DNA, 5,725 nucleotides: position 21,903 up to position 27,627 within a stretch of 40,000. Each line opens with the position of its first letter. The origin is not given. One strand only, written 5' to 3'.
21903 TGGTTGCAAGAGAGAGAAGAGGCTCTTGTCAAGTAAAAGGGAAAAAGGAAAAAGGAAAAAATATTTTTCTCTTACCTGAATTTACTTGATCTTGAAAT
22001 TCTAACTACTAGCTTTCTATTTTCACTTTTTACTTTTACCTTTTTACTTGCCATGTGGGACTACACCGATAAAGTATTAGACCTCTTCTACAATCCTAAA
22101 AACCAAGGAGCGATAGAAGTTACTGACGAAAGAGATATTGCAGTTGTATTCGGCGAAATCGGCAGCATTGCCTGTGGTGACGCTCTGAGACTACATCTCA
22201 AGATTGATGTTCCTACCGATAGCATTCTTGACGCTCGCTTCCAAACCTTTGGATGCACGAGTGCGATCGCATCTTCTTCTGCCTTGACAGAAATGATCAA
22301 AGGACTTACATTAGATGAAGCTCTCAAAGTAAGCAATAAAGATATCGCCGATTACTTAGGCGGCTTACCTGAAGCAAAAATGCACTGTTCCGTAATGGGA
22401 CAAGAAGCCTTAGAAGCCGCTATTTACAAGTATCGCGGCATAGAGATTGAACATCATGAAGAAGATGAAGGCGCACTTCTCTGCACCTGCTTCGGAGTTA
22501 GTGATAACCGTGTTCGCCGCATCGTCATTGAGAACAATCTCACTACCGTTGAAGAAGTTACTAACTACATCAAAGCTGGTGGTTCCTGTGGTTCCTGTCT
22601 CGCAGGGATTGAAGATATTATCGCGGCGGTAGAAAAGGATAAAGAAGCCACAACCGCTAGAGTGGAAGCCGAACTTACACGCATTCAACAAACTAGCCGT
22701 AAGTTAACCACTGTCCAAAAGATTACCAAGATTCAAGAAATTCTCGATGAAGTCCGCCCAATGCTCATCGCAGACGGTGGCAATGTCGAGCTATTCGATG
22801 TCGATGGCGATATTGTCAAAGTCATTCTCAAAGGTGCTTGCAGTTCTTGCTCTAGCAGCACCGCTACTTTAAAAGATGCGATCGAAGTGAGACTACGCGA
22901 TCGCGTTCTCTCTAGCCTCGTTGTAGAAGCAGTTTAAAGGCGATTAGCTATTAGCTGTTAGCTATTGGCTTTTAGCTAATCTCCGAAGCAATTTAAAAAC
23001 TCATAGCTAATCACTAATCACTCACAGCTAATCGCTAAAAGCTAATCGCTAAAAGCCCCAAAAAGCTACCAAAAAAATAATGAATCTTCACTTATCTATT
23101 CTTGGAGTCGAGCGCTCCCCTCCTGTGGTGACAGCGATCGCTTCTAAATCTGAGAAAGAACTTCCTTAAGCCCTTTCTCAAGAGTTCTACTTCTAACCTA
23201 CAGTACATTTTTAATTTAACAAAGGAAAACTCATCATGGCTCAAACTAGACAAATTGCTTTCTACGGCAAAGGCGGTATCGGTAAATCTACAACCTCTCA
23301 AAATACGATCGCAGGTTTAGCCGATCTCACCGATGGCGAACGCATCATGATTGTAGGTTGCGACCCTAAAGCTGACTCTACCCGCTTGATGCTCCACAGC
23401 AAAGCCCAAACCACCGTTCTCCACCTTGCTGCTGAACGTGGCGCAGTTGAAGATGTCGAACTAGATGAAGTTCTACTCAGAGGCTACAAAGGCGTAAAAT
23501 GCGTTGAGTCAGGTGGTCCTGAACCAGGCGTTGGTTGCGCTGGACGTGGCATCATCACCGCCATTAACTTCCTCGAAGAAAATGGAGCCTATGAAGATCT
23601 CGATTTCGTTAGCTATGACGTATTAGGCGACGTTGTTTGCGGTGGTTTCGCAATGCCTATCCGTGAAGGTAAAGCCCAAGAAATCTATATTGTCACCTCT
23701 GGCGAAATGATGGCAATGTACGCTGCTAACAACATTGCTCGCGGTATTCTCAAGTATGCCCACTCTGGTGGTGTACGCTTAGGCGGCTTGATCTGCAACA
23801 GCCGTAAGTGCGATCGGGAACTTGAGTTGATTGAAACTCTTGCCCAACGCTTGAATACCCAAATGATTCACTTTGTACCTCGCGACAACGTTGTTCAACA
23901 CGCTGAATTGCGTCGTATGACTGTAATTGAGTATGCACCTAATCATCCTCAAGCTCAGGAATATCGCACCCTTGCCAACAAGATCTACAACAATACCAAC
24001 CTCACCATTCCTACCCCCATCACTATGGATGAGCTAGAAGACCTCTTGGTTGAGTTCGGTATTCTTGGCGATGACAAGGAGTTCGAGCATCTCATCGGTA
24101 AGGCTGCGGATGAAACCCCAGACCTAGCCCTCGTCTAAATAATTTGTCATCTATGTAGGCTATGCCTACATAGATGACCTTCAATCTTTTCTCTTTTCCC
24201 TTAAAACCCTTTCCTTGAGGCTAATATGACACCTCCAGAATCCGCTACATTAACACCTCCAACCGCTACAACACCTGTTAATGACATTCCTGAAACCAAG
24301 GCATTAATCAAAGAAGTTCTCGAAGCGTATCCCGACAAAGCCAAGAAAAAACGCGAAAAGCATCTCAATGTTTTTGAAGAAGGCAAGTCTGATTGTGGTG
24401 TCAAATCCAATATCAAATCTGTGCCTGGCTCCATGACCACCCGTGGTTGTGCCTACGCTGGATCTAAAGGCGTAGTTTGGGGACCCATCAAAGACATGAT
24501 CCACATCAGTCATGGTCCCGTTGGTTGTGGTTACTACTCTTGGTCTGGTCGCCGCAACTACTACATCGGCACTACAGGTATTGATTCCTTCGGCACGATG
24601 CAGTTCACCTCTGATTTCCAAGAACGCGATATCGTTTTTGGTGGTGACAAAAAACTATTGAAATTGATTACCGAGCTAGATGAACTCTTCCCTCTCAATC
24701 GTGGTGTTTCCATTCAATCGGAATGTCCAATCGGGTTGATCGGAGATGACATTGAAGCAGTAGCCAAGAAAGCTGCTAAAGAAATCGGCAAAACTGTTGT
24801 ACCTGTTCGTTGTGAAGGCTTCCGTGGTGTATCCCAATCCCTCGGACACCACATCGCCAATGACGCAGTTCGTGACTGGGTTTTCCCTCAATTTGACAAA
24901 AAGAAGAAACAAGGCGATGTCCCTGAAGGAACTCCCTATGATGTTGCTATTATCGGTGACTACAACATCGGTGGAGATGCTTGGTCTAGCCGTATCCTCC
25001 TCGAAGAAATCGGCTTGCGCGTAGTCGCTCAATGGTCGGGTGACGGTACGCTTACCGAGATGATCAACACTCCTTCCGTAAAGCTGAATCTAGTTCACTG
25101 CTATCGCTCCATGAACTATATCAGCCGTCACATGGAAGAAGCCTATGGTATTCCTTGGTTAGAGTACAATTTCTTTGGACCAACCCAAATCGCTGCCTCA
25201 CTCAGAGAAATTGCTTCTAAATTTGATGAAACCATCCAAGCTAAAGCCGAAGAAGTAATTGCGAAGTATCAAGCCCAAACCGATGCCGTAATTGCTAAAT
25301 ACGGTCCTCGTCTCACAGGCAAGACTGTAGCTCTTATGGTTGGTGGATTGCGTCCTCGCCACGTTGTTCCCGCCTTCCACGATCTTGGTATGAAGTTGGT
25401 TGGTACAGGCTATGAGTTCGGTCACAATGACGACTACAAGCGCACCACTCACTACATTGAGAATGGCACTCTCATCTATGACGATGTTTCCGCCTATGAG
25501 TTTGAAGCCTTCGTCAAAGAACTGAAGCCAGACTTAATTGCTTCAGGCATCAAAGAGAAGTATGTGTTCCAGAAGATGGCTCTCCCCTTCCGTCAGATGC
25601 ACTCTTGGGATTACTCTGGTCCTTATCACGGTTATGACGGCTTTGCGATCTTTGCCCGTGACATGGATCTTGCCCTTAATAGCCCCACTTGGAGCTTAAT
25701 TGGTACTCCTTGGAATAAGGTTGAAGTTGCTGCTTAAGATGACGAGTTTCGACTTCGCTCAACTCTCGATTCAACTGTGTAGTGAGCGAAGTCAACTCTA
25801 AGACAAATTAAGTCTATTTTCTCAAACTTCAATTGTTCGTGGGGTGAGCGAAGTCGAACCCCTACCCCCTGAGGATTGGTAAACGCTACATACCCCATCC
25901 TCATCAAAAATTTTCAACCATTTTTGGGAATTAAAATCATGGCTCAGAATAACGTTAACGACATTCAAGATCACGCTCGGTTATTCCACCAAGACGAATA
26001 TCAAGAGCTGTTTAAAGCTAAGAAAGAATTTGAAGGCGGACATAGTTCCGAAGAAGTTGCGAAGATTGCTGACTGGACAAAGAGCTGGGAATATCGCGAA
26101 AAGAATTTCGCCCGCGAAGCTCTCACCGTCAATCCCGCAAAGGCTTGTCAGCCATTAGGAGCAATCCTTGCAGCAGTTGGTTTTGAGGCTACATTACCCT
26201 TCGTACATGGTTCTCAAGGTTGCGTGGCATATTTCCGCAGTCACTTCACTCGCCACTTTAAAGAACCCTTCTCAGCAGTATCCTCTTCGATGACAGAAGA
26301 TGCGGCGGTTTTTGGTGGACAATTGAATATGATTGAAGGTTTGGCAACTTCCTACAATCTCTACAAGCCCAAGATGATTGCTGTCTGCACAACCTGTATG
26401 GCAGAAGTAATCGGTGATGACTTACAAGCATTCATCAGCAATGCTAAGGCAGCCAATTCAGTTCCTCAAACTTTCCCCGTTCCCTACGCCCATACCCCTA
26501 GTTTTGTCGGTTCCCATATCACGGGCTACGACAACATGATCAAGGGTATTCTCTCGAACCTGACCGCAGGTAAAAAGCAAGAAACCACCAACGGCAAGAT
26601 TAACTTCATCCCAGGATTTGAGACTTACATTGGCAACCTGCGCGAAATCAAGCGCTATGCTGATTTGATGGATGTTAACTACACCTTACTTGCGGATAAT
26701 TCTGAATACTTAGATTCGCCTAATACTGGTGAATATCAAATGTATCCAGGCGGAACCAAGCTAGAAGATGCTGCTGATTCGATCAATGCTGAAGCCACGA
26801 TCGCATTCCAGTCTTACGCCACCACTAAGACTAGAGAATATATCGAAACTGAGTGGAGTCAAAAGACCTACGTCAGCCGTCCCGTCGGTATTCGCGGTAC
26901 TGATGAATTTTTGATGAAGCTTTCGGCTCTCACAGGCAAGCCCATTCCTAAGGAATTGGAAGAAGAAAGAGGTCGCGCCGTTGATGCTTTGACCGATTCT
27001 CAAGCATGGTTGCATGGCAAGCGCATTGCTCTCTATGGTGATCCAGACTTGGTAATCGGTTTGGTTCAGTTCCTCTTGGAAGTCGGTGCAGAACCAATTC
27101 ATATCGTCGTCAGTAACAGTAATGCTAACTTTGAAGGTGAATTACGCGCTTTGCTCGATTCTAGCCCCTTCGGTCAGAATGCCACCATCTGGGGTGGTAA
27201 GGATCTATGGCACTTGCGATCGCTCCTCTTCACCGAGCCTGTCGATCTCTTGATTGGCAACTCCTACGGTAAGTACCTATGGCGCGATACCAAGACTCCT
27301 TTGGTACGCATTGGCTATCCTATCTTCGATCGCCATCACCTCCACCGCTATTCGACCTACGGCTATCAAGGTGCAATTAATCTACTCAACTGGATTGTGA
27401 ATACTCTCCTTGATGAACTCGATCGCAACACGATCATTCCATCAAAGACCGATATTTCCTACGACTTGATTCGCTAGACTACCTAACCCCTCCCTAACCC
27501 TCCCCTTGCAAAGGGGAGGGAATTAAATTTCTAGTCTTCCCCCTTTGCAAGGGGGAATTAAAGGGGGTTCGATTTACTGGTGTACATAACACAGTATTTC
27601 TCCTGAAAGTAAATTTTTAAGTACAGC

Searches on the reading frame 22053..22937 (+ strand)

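Call 103: search_protein_families(library=pfam, proteins=[window:22053-22937:+], max_evalue=0.00001)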
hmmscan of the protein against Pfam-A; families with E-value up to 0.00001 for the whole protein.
window:22053-22937:+ (294 aa): 3 families
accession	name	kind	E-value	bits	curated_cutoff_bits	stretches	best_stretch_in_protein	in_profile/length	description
PF01592.21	NifU_N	-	1.4e-50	171.1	22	1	4-131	2-124/127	NifU-like N terminal domain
PF01106.22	NifU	-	2.1e-24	85.9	27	1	227-289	1-64/67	NifU-like domain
PF04324.20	Fer2_BFD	-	3e-16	59.9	26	1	143-191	2-49/50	BFD-like [2Fe-2S] binding domain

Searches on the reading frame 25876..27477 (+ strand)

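Call 26: search_protein_families(library=pfam, proteins=[window:25876-27477:+], max_evalue=0.01)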
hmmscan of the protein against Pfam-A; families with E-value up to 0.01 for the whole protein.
window:25876-27477:+ (533 aa): 2 families
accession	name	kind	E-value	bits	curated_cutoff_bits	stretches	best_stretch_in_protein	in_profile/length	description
PF00148.24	Oxidored_nitro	-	2.1e-132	442.2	28.6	1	91-511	1-398/399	Nitrogenase component 1 type Oxidoreductase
PF11844.13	DUF3364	-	4.3e-24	85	27.4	1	25-77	3-56/56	Domain of unknown function (DUF3364)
